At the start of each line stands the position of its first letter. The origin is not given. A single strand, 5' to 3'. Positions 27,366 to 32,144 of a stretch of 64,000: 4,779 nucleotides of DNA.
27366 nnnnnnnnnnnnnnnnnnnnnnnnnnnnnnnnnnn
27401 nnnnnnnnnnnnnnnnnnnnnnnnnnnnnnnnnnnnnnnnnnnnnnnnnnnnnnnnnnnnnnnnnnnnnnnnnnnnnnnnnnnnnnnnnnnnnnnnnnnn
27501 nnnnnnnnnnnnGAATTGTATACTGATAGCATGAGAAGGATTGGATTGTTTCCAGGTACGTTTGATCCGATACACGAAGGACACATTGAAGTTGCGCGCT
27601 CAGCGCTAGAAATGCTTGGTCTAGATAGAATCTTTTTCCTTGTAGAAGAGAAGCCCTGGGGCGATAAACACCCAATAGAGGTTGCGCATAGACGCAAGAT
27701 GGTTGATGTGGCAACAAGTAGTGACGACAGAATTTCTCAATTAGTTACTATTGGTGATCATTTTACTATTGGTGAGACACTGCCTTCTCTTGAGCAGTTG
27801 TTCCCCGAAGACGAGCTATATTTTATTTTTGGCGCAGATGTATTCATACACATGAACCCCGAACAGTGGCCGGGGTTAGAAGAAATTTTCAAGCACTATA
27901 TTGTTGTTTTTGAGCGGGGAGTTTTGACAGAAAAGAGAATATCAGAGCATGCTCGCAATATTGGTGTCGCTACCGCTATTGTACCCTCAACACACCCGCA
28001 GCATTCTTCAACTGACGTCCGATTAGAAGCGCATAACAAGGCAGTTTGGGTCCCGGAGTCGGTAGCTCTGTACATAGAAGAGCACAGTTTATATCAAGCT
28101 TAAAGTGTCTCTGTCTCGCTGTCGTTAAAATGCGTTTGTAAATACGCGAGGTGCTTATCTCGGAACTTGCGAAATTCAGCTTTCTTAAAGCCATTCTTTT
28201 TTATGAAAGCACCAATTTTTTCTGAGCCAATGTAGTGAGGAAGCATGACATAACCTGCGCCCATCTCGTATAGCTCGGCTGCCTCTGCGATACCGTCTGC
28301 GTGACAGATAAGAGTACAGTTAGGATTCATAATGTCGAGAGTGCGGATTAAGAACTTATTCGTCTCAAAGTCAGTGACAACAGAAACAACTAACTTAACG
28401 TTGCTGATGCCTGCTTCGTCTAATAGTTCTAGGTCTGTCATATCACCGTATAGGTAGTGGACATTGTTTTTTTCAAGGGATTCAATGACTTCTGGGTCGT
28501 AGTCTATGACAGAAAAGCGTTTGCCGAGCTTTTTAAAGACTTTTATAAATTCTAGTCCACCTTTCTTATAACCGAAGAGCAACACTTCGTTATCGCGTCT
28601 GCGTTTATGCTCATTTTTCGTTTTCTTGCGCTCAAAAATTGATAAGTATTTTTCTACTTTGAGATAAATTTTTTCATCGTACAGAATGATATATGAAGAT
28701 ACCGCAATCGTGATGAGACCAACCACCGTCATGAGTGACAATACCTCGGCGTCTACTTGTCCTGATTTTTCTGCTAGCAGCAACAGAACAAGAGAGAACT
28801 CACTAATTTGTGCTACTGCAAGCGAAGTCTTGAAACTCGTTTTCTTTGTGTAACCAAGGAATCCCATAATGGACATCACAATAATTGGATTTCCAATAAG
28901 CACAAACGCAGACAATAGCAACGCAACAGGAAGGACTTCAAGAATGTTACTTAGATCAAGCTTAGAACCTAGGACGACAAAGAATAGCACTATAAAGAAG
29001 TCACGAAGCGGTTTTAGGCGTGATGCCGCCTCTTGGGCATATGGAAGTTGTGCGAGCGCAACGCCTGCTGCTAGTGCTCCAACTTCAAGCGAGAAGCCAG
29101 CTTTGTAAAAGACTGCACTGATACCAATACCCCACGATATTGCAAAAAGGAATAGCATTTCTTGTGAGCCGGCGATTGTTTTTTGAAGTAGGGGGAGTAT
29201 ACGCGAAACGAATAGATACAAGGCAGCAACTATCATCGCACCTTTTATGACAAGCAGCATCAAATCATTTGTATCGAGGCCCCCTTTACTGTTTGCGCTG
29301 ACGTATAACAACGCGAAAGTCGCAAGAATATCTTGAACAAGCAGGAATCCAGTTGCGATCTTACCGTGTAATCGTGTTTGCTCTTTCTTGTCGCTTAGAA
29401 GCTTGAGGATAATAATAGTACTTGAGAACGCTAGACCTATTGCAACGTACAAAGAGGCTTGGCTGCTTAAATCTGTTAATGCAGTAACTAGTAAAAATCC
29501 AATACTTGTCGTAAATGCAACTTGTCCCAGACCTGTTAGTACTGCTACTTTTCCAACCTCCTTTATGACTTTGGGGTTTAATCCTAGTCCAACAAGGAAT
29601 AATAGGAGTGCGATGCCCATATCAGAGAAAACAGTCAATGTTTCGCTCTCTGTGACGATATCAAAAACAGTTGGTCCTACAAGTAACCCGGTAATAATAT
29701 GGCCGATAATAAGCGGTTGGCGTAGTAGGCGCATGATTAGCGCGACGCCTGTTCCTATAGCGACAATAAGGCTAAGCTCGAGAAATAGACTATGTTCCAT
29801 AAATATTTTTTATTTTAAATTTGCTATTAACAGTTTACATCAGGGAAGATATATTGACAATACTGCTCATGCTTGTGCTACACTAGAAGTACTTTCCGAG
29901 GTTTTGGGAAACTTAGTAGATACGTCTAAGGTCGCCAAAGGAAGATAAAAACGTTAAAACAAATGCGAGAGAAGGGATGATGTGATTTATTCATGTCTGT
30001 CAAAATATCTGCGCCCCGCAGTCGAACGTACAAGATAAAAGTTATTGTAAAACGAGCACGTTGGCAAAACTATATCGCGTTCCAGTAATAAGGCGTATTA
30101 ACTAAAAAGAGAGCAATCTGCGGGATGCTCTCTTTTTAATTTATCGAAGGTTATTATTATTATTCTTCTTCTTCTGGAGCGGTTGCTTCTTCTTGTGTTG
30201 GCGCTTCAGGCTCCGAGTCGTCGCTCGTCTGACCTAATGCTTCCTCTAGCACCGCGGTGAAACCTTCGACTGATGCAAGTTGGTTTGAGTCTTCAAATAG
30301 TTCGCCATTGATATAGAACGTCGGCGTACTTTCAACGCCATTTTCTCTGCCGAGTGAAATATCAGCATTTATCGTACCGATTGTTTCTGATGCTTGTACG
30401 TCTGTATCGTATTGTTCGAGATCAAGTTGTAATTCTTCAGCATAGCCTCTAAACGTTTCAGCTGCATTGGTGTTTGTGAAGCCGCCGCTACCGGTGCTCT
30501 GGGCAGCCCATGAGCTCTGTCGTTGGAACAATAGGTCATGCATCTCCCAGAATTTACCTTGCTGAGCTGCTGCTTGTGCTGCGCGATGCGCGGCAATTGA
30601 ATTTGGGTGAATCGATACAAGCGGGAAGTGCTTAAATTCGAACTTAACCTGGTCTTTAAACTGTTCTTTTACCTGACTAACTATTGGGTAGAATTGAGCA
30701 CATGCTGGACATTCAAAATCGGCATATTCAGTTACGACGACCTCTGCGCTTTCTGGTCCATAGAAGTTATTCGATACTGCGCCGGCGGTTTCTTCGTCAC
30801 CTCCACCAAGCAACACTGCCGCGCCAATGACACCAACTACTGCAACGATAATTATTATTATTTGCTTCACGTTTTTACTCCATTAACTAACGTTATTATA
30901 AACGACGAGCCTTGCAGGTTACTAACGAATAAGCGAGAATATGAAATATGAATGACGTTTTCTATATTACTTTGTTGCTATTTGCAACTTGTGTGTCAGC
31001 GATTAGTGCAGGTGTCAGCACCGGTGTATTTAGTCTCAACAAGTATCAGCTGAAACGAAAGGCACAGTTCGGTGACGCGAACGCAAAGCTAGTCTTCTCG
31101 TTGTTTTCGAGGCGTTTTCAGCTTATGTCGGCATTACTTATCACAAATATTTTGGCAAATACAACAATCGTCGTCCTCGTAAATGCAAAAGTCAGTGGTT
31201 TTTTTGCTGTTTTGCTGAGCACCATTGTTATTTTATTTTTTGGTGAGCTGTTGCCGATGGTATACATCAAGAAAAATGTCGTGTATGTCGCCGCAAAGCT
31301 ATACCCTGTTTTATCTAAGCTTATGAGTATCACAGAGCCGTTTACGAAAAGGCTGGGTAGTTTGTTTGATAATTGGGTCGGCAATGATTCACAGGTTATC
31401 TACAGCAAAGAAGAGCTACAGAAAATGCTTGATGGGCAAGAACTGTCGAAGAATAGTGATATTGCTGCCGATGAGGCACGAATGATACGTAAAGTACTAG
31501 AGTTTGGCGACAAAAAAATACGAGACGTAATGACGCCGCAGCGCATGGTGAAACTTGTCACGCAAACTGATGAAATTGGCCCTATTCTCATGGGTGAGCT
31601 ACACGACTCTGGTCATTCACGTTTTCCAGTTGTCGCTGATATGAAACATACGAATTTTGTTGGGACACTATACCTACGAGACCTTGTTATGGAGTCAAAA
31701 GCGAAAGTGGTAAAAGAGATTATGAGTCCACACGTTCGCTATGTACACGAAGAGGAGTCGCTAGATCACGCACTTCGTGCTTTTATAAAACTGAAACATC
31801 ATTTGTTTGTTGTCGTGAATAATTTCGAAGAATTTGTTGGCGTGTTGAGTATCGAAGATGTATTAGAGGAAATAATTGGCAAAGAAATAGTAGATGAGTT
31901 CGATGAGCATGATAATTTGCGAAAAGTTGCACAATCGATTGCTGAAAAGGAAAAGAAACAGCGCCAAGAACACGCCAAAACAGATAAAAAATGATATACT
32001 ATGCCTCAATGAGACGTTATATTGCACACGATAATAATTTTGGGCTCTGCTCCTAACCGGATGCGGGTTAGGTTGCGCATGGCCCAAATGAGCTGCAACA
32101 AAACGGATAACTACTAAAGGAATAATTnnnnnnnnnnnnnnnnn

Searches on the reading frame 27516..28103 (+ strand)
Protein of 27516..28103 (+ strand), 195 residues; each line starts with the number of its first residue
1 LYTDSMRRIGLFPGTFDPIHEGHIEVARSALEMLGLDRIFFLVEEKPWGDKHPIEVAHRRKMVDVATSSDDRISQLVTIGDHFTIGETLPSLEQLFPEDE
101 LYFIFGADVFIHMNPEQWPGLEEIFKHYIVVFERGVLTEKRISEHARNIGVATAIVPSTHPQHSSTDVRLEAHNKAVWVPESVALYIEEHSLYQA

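Call 4: search_protein_families(library=pfam, proteins=[window:27516-28103:+], max_evalue=0.1)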
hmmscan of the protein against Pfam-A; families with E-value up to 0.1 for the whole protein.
window:27516-28103:+ (195 aa): 1 family
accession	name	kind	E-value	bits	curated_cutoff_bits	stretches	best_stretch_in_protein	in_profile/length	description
PF01467.32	CTP_transf_like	-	8.9e-16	58.7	21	1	11-169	1-131/133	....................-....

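Call 5: search_protein_families(library=ncbifam, proteins=[window:27516-28103:+], max_evalue=0.1)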
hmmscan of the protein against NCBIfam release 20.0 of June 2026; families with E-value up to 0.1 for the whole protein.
window:27516-28103:+ (195 aa): 23 families
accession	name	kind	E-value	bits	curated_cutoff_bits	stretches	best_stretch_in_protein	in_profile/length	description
NF000840.1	PRK00071.1-3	equivalog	1e-29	103.4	150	1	4-194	3-199/201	nicotinate-nucleotide adenylyltransferase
NF005519.0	PRK07152.1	equivalog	3.8e-28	98.5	315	1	8-193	2-184/361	nicotinate-nucleotide adenylyltransferase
TIGR00482.1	TIGR00482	equivalog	2.3e-25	89.8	112.45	1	11-193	1-194/194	nicotinate (nicotinamide) nucleotide adenylyltransferase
NF000841.0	PRK00071.1-4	equivalog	8.3e-24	84.4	197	1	4-194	4-193/194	nicotinate-nucleotide adenylyltransferase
NF000843.0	PRK00071.2-2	equivalog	3.1e-18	66.1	240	1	4-136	9-143/212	nicotinate-nucleotide adenylyltransferase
NF000839.0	PRK00071.1-1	equivalog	7.5e-18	65.2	187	1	9-194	8-216/219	nicotinate-nucleotide adenylyltransferase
NF005410.0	PRK06973.1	equivalog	3.6e-15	55.9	214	1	4-128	19-149/243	nicotinate-nucleotide adenylyltransferase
NF000842.0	PRK00071.2-1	equivalog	4.9e-14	52.4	167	1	7-194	2-185/191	nicotinate-nucleotide adenylyltransferase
NF000846.0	PRK00071.2-5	equivalog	1.4e-10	41.1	329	1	2-124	15-137/210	nicotinate-nucleotide adenylyltransferase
NF000845.0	PRK00071.2-4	equivalog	5.6e-10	38.9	210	1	4-143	5-146/197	nicotinate-nucleotide adenylyltransferase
TIGR00125.1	cyt_tran_rel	domain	2.9e-09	37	27.7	1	9-64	1-56/65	adenylyltransferase/cytidyltransferase family protein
TIGR01510.1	coaD_prev_kdtB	equivalog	1.7e-06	28.2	103.3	1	10-69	2-58/155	pantetheine-phosphate adenylyltransferase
NF003787.0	PRK05379.1-4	equivalog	8.5e-05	21.7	449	1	11-72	13-74/346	bifunctional nicotinamide-nucleotide adenylyltransferase/Nudix hydroxylase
NF003788.0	PRK05379.1-5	equivalog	0.00012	21.6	354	1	12-71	10-69/351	bifunctional nicotinamide-nucleotide adenylyltransferase/Nudix hydroxylase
NF002243.0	PRK01153.1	subfamily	0.0011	18.6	127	1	10-71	3-64/175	nicotinamide-nucleotide adenylyltransferase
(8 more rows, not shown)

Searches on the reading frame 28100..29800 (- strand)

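Call 4: search_protein_families(library=pfam, proteins=[window:28100-29800:-], max_evalue=0.1)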
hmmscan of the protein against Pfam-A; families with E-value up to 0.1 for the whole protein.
window:28100-29800:- (566 aa): 2 families
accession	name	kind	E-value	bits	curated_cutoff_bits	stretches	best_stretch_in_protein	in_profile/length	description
PF00999.27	Na_H_Exchanger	-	1.5e-48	166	26.2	1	18-368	8-365/375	Sodium/hydrogen exchanger, transmembrane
PF02254.24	TrkA_N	-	1e-18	68.1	23.8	1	407-521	2-116/116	TrkA-N domain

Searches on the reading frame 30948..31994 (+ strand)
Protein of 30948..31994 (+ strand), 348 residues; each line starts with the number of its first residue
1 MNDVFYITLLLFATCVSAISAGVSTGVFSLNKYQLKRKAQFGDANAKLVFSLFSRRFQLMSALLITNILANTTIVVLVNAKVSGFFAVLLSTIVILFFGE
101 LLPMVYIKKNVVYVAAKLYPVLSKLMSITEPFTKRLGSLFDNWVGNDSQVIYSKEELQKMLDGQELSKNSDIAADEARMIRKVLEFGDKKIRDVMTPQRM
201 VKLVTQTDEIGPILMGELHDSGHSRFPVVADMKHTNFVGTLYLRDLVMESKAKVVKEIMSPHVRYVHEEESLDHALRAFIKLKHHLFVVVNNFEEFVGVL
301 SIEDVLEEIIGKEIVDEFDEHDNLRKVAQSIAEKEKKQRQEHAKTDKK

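Call 48: search_protein_families(library=pfam, proteins=[window:30948-31994:+], max_evalue=0.00001)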
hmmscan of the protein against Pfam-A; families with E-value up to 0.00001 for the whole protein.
window:30948-31994:+ (348 aa): 2 families
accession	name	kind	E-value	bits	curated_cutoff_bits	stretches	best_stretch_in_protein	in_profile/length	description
PF01595.25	CNNM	-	1.6e-25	90.2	28.4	1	10-164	3-171/181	Cyclin M transmembrane N-terminal domain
PF00571.33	CBS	-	8.3e-16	58.5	24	1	255-310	1-56/57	CBS domain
